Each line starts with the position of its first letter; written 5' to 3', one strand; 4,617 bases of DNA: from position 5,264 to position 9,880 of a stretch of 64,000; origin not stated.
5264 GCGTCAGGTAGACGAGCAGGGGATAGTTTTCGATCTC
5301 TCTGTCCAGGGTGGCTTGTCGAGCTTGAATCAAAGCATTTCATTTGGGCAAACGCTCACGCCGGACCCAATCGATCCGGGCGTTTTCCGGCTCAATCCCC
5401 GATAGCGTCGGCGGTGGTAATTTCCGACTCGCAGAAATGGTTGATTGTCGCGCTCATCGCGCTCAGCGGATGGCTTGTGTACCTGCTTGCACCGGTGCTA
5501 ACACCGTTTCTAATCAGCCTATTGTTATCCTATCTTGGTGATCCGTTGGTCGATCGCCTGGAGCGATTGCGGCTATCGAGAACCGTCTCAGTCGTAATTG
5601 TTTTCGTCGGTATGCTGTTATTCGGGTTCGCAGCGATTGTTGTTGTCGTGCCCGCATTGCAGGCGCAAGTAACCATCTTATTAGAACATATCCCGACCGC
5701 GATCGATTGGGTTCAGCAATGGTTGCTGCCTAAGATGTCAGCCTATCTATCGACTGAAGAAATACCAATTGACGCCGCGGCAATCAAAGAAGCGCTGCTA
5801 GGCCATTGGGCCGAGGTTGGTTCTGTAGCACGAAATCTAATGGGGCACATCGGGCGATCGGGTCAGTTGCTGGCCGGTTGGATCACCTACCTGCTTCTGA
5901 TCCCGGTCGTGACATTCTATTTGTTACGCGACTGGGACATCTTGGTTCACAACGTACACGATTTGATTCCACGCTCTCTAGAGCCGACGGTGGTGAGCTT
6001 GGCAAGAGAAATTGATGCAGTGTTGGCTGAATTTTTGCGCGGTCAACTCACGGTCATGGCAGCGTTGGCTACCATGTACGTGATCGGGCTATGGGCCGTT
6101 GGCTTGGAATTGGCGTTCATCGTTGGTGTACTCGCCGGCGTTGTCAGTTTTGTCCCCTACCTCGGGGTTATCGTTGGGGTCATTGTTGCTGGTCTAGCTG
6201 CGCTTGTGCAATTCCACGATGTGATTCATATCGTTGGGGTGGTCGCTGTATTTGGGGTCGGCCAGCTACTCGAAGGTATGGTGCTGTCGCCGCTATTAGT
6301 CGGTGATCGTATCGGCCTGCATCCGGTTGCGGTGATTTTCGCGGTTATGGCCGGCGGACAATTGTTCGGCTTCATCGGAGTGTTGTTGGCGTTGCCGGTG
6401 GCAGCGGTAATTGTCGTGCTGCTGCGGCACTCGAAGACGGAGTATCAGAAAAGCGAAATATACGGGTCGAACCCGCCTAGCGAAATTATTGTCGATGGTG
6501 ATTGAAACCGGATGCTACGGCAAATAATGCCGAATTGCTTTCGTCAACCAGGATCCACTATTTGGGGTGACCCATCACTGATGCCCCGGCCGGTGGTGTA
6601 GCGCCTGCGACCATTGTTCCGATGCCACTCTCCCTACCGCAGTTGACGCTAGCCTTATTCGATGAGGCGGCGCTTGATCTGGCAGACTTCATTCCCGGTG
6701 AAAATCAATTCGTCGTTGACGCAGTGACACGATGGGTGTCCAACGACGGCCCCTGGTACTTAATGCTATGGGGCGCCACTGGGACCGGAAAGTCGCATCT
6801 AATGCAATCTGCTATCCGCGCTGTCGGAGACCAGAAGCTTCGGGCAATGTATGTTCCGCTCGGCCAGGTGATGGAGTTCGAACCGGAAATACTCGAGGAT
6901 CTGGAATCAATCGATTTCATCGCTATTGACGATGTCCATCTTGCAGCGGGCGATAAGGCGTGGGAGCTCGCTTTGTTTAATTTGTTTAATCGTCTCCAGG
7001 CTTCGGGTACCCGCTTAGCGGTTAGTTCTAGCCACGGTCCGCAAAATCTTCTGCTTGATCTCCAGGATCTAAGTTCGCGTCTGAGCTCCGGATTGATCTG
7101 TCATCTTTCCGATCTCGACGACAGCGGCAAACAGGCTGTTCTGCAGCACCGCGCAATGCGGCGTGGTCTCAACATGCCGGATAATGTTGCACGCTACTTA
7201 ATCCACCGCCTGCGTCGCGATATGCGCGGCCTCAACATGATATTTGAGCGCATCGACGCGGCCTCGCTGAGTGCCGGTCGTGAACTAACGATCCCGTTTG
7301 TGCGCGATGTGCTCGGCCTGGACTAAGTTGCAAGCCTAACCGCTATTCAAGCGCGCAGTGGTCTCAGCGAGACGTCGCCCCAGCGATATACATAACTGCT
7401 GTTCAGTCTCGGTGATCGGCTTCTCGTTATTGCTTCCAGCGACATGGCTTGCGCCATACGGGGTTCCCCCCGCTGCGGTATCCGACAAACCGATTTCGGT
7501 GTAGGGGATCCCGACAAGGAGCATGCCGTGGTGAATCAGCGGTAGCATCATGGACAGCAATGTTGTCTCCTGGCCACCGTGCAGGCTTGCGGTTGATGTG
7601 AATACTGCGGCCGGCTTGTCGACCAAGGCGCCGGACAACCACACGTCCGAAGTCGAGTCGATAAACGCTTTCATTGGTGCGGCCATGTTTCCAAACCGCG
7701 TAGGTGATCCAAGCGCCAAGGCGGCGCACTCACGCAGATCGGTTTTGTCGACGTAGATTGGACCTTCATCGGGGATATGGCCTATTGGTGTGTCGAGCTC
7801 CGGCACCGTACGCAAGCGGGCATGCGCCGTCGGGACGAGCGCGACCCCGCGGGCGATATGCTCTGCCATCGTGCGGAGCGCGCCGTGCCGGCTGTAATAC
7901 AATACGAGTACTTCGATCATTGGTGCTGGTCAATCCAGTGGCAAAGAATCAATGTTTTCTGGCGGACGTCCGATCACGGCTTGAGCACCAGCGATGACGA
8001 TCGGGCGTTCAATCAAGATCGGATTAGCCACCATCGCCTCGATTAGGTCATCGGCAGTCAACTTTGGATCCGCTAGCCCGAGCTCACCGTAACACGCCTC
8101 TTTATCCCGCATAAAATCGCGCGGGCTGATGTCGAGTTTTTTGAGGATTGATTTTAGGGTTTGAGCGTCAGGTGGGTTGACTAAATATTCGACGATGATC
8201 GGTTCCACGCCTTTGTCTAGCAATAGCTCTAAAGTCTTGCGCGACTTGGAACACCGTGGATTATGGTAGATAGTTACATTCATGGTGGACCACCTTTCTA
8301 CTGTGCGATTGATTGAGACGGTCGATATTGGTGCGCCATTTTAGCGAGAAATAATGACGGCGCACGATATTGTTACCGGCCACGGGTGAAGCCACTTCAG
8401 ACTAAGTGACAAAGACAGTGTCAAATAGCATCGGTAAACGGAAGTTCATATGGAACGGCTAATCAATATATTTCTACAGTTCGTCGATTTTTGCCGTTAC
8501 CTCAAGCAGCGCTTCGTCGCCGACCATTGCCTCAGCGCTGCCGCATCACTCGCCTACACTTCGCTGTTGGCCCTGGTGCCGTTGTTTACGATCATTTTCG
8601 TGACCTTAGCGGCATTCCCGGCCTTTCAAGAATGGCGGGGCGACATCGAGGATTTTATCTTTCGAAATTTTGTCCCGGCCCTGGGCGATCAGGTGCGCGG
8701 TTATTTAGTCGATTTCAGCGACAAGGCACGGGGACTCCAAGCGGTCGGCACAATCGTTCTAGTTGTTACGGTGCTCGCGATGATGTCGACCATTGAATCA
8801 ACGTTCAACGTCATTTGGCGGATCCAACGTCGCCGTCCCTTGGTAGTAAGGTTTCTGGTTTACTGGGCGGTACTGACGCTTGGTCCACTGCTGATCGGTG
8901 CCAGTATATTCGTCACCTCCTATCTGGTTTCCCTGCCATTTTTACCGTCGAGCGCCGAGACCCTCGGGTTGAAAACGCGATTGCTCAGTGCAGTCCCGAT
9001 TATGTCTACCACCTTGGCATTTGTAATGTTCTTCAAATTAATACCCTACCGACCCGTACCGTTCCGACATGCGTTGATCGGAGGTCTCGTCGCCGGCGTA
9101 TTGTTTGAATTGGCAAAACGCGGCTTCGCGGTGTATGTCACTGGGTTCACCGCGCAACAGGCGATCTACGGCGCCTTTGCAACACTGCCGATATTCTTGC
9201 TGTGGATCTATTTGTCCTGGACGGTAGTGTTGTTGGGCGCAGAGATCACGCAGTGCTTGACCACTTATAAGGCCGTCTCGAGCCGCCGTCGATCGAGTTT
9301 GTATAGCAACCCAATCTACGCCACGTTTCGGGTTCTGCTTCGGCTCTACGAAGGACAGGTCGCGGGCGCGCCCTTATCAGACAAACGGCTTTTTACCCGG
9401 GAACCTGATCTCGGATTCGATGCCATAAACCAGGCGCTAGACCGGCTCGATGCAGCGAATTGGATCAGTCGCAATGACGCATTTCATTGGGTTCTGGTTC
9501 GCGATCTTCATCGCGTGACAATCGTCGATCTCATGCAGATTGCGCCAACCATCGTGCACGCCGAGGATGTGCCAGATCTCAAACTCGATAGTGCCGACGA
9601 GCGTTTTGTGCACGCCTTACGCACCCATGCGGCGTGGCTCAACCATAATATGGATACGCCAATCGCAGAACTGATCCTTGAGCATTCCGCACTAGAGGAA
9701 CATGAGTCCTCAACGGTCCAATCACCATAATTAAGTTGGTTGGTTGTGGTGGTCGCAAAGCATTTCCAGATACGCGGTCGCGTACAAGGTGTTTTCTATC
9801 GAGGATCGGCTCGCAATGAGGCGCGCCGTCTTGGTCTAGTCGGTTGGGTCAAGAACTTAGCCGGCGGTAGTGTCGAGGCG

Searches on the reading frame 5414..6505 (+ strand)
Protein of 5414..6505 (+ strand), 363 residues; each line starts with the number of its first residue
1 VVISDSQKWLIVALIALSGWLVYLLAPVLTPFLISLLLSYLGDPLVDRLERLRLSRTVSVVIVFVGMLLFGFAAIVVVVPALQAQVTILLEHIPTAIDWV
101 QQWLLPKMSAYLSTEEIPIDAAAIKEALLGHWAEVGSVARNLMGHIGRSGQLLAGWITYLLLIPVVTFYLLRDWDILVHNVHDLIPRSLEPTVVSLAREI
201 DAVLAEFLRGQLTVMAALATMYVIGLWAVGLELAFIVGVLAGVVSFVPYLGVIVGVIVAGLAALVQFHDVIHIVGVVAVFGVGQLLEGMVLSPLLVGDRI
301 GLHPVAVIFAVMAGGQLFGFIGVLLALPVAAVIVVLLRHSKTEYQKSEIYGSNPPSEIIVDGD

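Call 24: search_protein_families(library=pfam, proteins=[window:5414-6505:+], max_evalue=0.000001)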
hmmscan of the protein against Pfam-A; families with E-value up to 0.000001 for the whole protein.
window:5414-6505:+ (363 aa): 1 family
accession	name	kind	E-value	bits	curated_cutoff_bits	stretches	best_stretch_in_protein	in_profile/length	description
PF01594.21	AI-2E_transport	-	7.3e-57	193.4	34.3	1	10-339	2-325/327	AI-2E family transporter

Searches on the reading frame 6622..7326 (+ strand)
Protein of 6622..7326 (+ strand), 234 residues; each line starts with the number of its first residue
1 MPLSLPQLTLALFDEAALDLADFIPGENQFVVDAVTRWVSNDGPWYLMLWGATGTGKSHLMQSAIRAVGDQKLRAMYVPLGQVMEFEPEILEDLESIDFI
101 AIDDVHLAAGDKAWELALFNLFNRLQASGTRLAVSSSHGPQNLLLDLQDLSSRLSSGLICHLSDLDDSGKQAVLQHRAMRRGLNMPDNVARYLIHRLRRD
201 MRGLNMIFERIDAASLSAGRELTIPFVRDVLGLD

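Call 24: search_protein_families(library=pfam, proteins=[window:6622-7326:+], max_evalue=0.000001)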
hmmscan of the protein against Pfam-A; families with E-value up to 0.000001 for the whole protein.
window:6622-7326:+ (234 aa): 2 families
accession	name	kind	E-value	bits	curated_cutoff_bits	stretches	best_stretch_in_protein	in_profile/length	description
PF22688.2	Hda_lid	-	2.6e-24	85.4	27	1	167-231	1-65/65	Hda, lid domain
PF00308.24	Bac_DnaA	-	4.6e-12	46.8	23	1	22-160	9-161/162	Bacterial DnaA ATPAse domain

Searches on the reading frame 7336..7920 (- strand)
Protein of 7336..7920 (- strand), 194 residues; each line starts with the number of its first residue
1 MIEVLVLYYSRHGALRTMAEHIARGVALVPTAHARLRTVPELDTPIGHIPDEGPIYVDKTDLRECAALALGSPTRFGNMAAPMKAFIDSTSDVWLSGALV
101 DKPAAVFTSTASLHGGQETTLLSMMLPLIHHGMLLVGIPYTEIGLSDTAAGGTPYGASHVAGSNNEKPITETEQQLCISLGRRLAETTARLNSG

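Call 24: search_protein_families(library=pfam, proteins=[window:7336-7920:-], max_evalue=0.000001)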
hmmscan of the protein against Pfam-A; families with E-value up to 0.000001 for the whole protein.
window:7336-7920:- (194 aa): 1 family
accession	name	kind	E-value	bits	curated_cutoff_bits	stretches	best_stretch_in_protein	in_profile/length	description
PF03358.20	FMN_red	-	6.5e-09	36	24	1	15-137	16-141/152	NADPH-dependent FMN reductase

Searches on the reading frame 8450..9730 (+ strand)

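Call 24: search_protein_families(library=pfam, proteins=[window:8450-9730:+], max_evalue=0.000001)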
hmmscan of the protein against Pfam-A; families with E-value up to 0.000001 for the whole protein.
window:8450-9730:+ (426 aa): 1 family
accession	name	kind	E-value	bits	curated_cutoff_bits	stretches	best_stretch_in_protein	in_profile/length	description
PF03631.20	Virul_fac_BrkB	-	2.9e-59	201.3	33.7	1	24-271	2-256/259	Virulence factor BrkB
